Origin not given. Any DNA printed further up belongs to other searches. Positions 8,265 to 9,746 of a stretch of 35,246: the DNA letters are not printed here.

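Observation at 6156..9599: Monocistronic 1128-aa HTH + Mrr-like nuclease + TPR array + PIN-like protein next to tRNA-Glu: candidate single-gene conflict/defence system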

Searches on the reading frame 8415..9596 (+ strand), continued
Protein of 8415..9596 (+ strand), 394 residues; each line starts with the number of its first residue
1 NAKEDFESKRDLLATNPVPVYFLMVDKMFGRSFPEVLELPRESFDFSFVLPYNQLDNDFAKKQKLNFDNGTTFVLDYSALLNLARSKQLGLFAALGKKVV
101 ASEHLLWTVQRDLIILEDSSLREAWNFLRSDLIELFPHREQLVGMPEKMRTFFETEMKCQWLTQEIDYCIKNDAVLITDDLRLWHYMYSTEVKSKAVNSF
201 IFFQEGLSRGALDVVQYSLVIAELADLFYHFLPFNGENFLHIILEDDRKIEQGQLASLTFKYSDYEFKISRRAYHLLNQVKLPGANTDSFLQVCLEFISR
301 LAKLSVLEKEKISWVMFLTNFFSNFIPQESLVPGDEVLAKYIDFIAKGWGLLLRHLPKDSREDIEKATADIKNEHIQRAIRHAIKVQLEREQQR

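Call 51: search_protein_families(library=pfam, proteins=[P0095, P0102, P0076, P0081, P0089, P0099, P0093, P0087], max_evalue=0.1)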
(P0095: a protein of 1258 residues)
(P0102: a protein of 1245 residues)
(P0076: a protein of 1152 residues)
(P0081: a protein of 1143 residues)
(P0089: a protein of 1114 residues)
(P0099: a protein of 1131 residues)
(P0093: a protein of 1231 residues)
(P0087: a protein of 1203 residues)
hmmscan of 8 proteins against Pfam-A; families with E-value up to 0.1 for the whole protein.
P0095 (1258 aa): 16 families
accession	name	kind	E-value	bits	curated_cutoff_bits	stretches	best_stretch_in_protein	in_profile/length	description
PF20698.3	PIN-TPR-GreABC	-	1.7e-22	80.6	27.8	1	957-1097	2-137/138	PIN domain associated with the TPR-GreAB-C-PIN system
PF13432.12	TPR_16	-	3.2e-17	63.1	32.7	2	515-569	3-58/65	Tetratricopeptide repeat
PF14559.12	TPR_19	-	6.9e-14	52.4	25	1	236-293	5-62/68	Tetratricopeptide repeat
PF13428.12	TPR_14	-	2.7e-12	46.5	23.5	1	324-362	4-42/44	Tetratricopeptide repeat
PF07719.23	TPR_2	-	1.1e-10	41.3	27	2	227-255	6-34/34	Tetratricopeptide repeat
PF12895.13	ANAPC3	-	4.9e-08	33.6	27.2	2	514-567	28-81/82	Anaphase-promoting complex, cyclosome, subunit 3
PF13424.12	TPR_12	-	1e-07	32.5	30.1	2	227-284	8-73/77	Tetratricopeptide repeat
PF24575.1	TPR_Slam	-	6.4e-07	30.2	35.2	1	646-703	44-102/104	Surface lipoprotein assembly modifier, N-terminal TPR repeats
PF00515.34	TPR_1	-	2.8e-05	24.2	27.8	2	227-255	6-34/34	Tetratricopeptide repeat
PF25062.1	ARM_TT21_N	-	0.0001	22.5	40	1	482-569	109-195/222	Tetratricopeptide repeat protein 21 N-terminal ARM repeat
PF13176.12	TPR_7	-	0.00097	19.5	27.9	0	544-576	1-33/36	Tetratricopeptide repeat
PF09602.15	PhaP_Bmeg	-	0.0022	18.4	28.3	1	50-194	19-157/168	Polyhydroxyalkanoic acid inclusion protein (PhaP_Bmeg)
PF13414.12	TPR_11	-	0.0096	16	26.8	1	232-265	4-37/42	TPR repeat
PF13174.12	TPR_6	-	0.013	16.5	26.3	0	228-247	6-25/33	Tetratricopeptide repeat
PF01272.25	GreA_GreB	-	0.038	14.4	26.9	0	807-844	40-76/77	Transcription elongation factor, GreA/GreB, C-term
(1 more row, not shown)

P0102 (1245 aa): 23 families
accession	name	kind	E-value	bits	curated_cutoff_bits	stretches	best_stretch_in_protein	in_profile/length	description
PF14559.12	TPR_19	-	8.3e-30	103.4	25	3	396-453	2-60/68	Tetratricopeptide repeat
PF13428.12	TPR_14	-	5.7e-20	70.2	23.5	4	249-289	4-44/44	Tetratricopeptide repeat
PF07719.23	TPR_2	-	1.7e-17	62.4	27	3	246-278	1-33/34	Tetratricopeptide repeat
PF00515.34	TPR_1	-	6.5e-15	54.7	27.8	2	213-244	2-33/34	Tetratricopeptide repeat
PF13432.12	TPR_16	-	1.3e-13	51.6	32.7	2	222-275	7-60/65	Tetratricopeptide repeat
PF20698.3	PIN-TPR-GreABC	-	1.1e-10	42.4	27.8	1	947-1082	5-137/138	PIN domain associated with the TPR-GreAB-C-PIN system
PF13181.12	TPR_8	-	2.3e-09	37.1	25.7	1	212-244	1-33/34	Tetratricopeptide repeat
PF13424.12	TPR_12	-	2.5e-09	37.6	30.1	1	214-275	5-74/77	Tetratricopeptide repeat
PF13414.12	TPR_11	-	4.6e-09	36.3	26.8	2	222-255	4-37/42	TPR repeat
PF12895.13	ANAPC3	-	1.3e-07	32.3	27.2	0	304-351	21-67/82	Anaphase-promoting complex, cyclosome, subunit 3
PF01272.25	GreA_GreB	-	8.9e-07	29.2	26.9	1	756-822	3-71/77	Transcription elongation factor, GreA/GreB, C-term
PF13431.12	TPR_17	-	2.1e-06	28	24.4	1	234-266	1-33/34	Tetratricopeptide repeat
PF10602.15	RPN7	-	3.2e-06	27.4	29.6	0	186-239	91-140/174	26S proteasome subunit RPN7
PF25063.1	ARM_TT21_C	-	7.7e-05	23.1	35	0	636-692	27-81/209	Tetratricopeptide repeat protein 21 C-terminal ARM domain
PF04733.20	Coatomer_E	-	0.00016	21.6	21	0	214-276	203-265/290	Coatomer epsilon subunit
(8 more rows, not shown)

P0076 (1152 aa): 22 families
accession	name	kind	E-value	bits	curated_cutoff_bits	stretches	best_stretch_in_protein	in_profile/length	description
PF07719.23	TPR_2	-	3.1e-19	67.9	27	1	242-264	3-25/34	Tetratricopeptide repeat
PF13428.12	TPR_14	-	9.9e-18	63.3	23.5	0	580-611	4-35/44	Tetratricopeptide repeat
PF12895.13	ANAPC3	-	1.1e-16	61.3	27.2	2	543-602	24-81/82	Anaphase-promoting complex, cyclosome, subunit 3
PF14559.12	TPR_19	-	1.2e-16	61.2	25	1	440-467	30-57/68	Tetratricopeptide repeat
PF13424.12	TPR_12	-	6.2e-15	55.6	30.1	3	616-678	8-76/77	Tetratricopeptide repeat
PF13432.12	TPR_16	-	8.6e-14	52.1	32.7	2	239-271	30-62/65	Tetratricopeptide repeat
PF13181.12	TPR_8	-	1.5e-13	50.1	25.7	0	241-267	2-28/34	Tetratricopeptide repeat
PF00515.34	TPR_1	-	1.5e-12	47.2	27.8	0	242-264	3-25/34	Tetratricopeptide repeat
PF20698.3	PIN-TPR-GreABC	-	1.7e-09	38.5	27.8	1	814-923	2-136/138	PIN domain associated with the TPR-GreAB-C-PIN system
PF13174.12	TPR_6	-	2e-08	34.8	26.3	0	242-263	2-23/33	Tetratricopeptide repeat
PF25062.1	ARM_TT21_N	-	9.2e-07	29.2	40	0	588-699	5-116/222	Tetratricopeptide repeat protein 21 N-terminal ARM repeat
PF25064.1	ARM_TT21_5th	-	8.6e-06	26.5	27.8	0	582-675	6-100/117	TT21 fifth ARM repeats domain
PF13374.12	TPR_10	-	1.4e-05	25.4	27.5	0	583-605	8-30/42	Tetratricopeptide repeat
PF13431.12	TPR_17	-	2e-05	24.9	24.4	0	238-261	11-34/34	Tetratricopeptide repeat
PF13429.12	TPR_15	-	2.3e-05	24.4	26.2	1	477-671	83-272/280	Tetratricopeptide repeat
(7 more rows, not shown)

P0081 (1143 aa): 16 families
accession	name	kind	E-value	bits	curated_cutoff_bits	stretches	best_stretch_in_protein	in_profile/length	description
PF14559.12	TPR_19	-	1.5e-18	67.3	25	2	417-477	1-57/68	Tetratricopeptide repeat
PF07719.23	TPR_2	-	5.1e-15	54.7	27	1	254-279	4-29/34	Tetratricopeptide repeat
PF13424.12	TPR_12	-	6.5e-14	52.3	30.1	0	253-278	47-72/77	Tetratricopeptide repeat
PF12895.13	ANAPC3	-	2.6e-12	47.3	27.2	2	550-610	24-82/82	Anaphase-promoting complex, cyclosome, subunit 3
PF13428.12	TPR_14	-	5.8e-12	45.5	23.5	0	552-578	3-29/44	Tetratricopeptide repeat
PF13432.12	TPR_16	-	2.3e-09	38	32.7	0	556-604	3-51/65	Tetratricopeptide repeat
PF13181.12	TPR_8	-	4.4e-09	36.2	25.7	0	179-210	2-33/34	Tetratricopeptide repeat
PF00515.34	TPR_1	-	7e-09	35.6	27.8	1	253-279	3-29/34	Tetratricopeptide repeat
PF13414.12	TPR_11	-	1.3e-07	31.6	26.8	0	416-432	3-19/42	TPR repeat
PF13174.12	TPR_6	-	1.5e-05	25.8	26.3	0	392-407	14-29/33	Tetratricopeptide repeat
PF13374.12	TPR_10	-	5.2e-05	23.6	27.5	0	256-279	7-30/42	Tetratricopeptide repeat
PF20698.3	PIN-TPR-GreABC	-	0.00023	21.9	27.8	0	821-859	2-40/138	PIN domain associated with the TPR-GreAB-C-PIN system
PF13431.12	TPR_17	-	0.00048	20.6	24.4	0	201-227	2-28/34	Tetratricopeptide repeat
PF13429.12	TPR_15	-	0.0011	18.9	26.2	0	160-287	128-250/280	Tetratricopeptide repeat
PF25068.1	ARM_TT21_4th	-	0.004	17.9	30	1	565-664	14-113/153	Tetratricopeptide repeat protein 21 forth ARM domain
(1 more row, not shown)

P0089 (1114 aa): 27 families (the best 25 are shown)
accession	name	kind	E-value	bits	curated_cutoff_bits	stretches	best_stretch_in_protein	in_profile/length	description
PF07719.23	TPR_2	-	1.2e-20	72.3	27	1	161-191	4-34/34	Tetratricopeptide repeat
PF13428.12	TPR_14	-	1.8e-17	62.5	23.5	0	568-607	3-42/44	Tetratricopeptide repeat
PF14559.12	TPR_19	-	3.3e-17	63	25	1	577-628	2-53/68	Tetratricopeptide repeat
PF13424.12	TPR_12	-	5.8e-14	52.5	30.1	1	605-667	8-76/77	Tetratricopeptide repeat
PF13181.12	TPR_8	-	5.9e-11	42.1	25.7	1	234-265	3-34/34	Tetratricopeptide repeat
PF13432.12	TPR_16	-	1.3e-10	42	32.7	0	605-668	2-63/65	Tetratricopeptide repeat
PF12895.13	ANAPC3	-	1.1e-09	38.8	27.2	1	569-626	26-82/82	Anaphase-promoting complex, cyclosome, subunit 3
PF13176.12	TPR_7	-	3.6e-09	36.4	27.9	0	604-635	3-34/36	Tetratricopeptide repeat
PF25064.1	ARM_TT21_5th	-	5.4e-07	30.4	27.8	1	571-662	6-98/117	TT21 fifth ARM repeats domain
PF25058.1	ARM_TT21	-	2.6e-06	27.9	27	1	297-395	28-132/155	Tetratricopeptide repeat protein 21 ARM repeat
PF00515.34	TPR_1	-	3.5e-06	27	27.8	0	236-265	5-34/34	Tetratricopeptide repeat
PF14853.12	Fis1_TPR_C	-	2.3e-05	24.9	25.3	1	172-204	15-47/53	Fis1 C-terminal tetratricopeptide repeat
PF23914.1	TPR_CcmH_CycH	-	2.3e-05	24.7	42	0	595-653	45-101/158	Cytochrome c-type biogenesis protein H TPR domain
PF25068.1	ARM_TT21_4th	-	0.00011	23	30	0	299-353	15-62/153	Tetratricopeptide repeat protein 21 forth ARM domain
PF13429.12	TPR_15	-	0.00011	22.1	26.2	1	437-670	21-248/280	Tetratricopeptide repeat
PF20698.3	PIN-TPR-GreABC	-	0.047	14.4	27.8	0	803-838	2-37/138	PIN domain associated with the TPR-GreAB-C-PIN system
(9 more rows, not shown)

P0099 (1131 aa): 18 families
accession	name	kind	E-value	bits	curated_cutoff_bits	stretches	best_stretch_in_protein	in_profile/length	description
PF13428.12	TPR_14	-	4e-12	46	23.5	0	167-209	3-43/44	Tetratricopeptide repeat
PF14559.12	TPR_19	-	4.7e-12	46.5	25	0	177-211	1-35/68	Tetratricopeptide repeat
PF13181.12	TPR_8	-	3.9e-11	42.6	25.7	1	246-273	6-33/34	Tetratricopeptide repeat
PF13424.12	TPR_12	-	5.5e-11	42.9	30.1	1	243-272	47-76/77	Tetratricopeptide repeat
PF13176.12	TPR_7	-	3.3e-09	36.5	27.9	1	243-274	1-32/36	Tetratricopeptide repeat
PF07719.23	TPR_2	-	3e-08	33.6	27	1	244-273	4-33/34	Tetratricopeptide repeat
PF00515.34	TPR_1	-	4.9e-08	32.9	27.8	1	244-274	4-34/34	Tetratricopeptide repeat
PF13414.12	TPR_11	-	3.8e-06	26.9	26.8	1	248-285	1-38/42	TPR repeat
PF13374.12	TPR_10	-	3.4e-05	24.2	27.5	1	243-272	4-33/42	Tetratricopeptide repeat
PF13432.12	TPR_16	-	0.0041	18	32.7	0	582-610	5-33/65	Tetratricopeptide repeat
PF14853.12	Fis1_TPR_C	-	0.0075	16.9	25.3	0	583-604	10-31/53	Fis1 C-terminal tetratricopeptide repeat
PF13431.12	TPR_17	-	0.0086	16.7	24.4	0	190-233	2-29/34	Tetratricopeptide repeat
PF23914.1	TPR_CcmH_CycH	-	0.017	15.4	42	0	621-667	100-147/158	Cytochrome c-type biogenesis protein H TPR domain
PF13174.12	TPR_6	-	0.018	16.1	26.3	0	582-604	8-30/33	Tetratricopeptide repeat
PF13371.12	TPR_9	-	0.022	15.2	35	0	160-202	24-64/73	Tetratricopeptide repeat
PF20698.3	PIN-TPR-GreABC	-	0.046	14.4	27.8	0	807-851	1-47/138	PIN domain associated with the TPR-GreAB-C-PIN system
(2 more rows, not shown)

P0093 (1231 aa): 14 families
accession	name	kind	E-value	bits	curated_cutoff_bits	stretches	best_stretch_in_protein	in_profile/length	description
PF20698.3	PIN-TPR-GreABC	-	6.7e-14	52.7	27.8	1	897-1008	1-137/138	PIN domain associated with the TPR-GreAB-C-PIN system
PF14559.12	TPR_19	-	7.3e-14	52.3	25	2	685-730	7-52/68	Tetratricopeptide repeat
PF13176.12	TPR_7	-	9.8e-07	28.8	27.9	0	428-459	4-35/36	Tetratricopeptide repeat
PF13428.12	TPR_14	-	6e-06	26.9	23.5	0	673-709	5-41/44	Tetratricopeptide repeat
PF13432.12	TPR_16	-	1e-05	26.3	32.7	2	239-296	8-64/65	Tetratricopeptide repeat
PF13181.12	TPR_8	-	1.5e-05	25.2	25.7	0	427-449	5-27/34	Tetratricopeptide repeat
PF23914.1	TPR_CcmH_CycH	-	0.00012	22.4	42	0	327-363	47-83/158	Cytochrome c-type biogenesis protein H TPR domain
PF11817.14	Foie-gras_1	-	0.0015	18.7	23.3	1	400-449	165-214/257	Foie gras liver health family 1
PF07719.23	TPR_2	-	0.0028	18.1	27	0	742-770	6-34/34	Tetratricopeptide repeat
PF23300.3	HEAT_Nup120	-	0.0047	17.2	29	0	378-456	80-158/170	Nucleoporin Nup120, HEAT repeats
PF13424.12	TPR_12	-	0.011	16.3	30.1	0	397-451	17-73/77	Tetratricopeptide repeat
PF14561.12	TPR_20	-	0.013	16.3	25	0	478-521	8-51/90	Tetratricopeptide repeat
PF04733.20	Coatomer_E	-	0.049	13.5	21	0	229-278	202-251/290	Coatomer epsilon subunit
PF12895.13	ANAPC3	-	0.071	13.8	27.2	0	408-448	41-81/82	Anaphase-promoting complex, cyclosome, subunit 3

P0087 (1203 aa): 15 families
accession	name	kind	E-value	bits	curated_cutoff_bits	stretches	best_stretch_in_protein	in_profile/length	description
PF14559.12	TPR_19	-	6.9e-18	65.2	25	3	660-711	5-56/68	Tetratricopeptide repeat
PF13428.12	TPR_14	-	1.7e-12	47.1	23.5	0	306-345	2-42/44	Tetratricopeptide repeat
PF00515.34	TPR_1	-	2.6e-11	43.3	27.8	0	717-747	4-34/34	Tetratricopeptide repeat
PF07719.23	TPR_2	-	9.3e-11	41.4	27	0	715-747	2-34/34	Tetratricopeptide repeat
PF20698.3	PIN-TPR-GreABC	-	4.8e-10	40.3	27.8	1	874-987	1-138/138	PIN domain associated with the TPR-GreAB-C-PIN system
PF13181.12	TPR_8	-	4.4e-09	36.2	25.7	0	717-747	4-34/34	Tetratricopeptide repeat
PF13432.12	TPR_16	-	5.5e-09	36.8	32.7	3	652-711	3-63/65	Tetratricopeptide repeat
PF25062.1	ARM_TT21_N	-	2.1e-06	28.1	40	1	456-502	15-60/222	Tetratricopeptide repeat protein 21 N-terminal ARM repeat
PF12895.13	ANAPC3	-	0.00014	22.5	27.2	0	303-336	21-53/82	Anaphase-promoting complex, cyclosome, subunit 3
PF04733.20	Coatomer_E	-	0.00021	21.3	21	0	204-248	203-247/290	Coatomer epsilon subunit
PF23914.1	TPR_CcmH_CycH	-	0.00024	21.4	42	1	714-775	50-113/158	Cytochrome c-type biogenesis protein H TPR domain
PF13431.12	TPR_17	-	0.00069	20.1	24.4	0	458-489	2-33/34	Tetratricopeptide repeat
PF11846.14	Wzy_C_2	-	0.0026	18.2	28.5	0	725-785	124-183/191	Virulence factor membrane-bound polymerase, C-terminal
PF12569.14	NatA_aux_su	-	0.0083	15.6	33.3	1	695-774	207-286/515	N-terminal acetyltransferase A, auxiliary subunit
PF13174.12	TPR_6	-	0.031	15.4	26.3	0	689-708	9-28/33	Tetratricopeptide repeat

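Call 55: find_related_loci(query=A2, collection=genome_contigs, flank=10000)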
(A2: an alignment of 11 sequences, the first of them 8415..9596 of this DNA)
Query A2 (394 aa) in genome_contigs; peptide patterns used: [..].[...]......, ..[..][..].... (x = any residue, [..] = any of these).
85 stretches matched a pattern; 2 encode a relative of the query (tblastn E <= 1e-3); 2 distinct loci.
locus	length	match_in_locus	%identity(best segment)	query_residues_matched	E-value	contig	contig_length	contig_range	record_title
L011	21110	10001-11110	50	17-389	6e-119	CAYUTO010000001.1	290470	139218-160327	MAG TPA_asm: uncultured Gammaproteobacteria bacterium isolate SRP285395_co2_42 genome assembly, contig: NODE_29_length_2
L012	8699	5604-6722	45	2-384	3e-103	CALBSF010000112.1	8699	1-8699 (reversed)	MAG TPA_asm: uncultured Rickettsiales bacterium isolate SRR6231156_bin.78_CONCOCT_v1.1_MAG genome assembly, contig: ERZ6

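Call 59: find_encoding_contigs(protein=P0017, flank=10000, max_places=2)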
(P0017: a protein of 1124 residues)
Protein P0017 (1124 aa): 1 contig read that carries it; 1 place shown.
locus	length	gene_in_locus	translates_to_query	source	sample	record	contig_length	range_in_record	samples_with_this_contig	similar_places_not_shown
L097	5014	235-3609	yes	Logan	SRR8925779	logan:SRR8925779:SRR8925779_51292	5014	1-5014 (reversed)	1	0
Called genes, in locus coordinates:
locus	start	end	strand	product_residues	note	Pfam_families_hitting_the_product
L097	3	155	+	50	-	?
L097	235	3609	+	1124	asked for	PF01381:HTH_3, PF12844:HTH_19, PF13443:HTH_26, PF13560:HTH_31 (faint), PF07719:TPR_2 (faint), PF13428:TPR_14 (faint), PF13429:TPR_15 (faint), PF14559:TPR_19 (faint), +1 more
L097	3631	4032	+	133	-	PF20901:Sf6_terminase (weak)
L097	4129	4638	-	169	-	-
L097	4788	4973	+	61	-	PF12728:HTH_17 (weak)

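Call 68: search_dna_similar(query=window:8415-9596:+, collection=phages, mode=protein, max_evalue=0.001, max_rows=15)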
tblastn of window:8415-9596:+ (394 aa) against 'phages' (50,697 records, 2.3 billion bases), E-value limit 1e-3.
No match.

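Call 69: search_dna_similar(query=window:8415-9596:+, collection=plasmids, mode=protein, max_evalue=0.001, max_rows=15)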
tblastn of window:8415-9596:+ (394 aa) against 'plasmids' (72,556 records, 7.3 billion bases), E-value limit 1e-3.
No match.

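Call 96: find_related_loci(query=A2, collection=viral_contigs, flank=10000)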
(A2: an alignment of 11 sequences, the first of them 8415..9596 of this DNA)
Query A2 (394 aa) in viral_contigs; peptide patterns used: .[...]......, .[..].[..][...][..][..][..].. (x = any residue, [..] = any of these).
15 stretches matched a pattern, but none encodes a relative of the query by tblastn (E <= 1e-3).
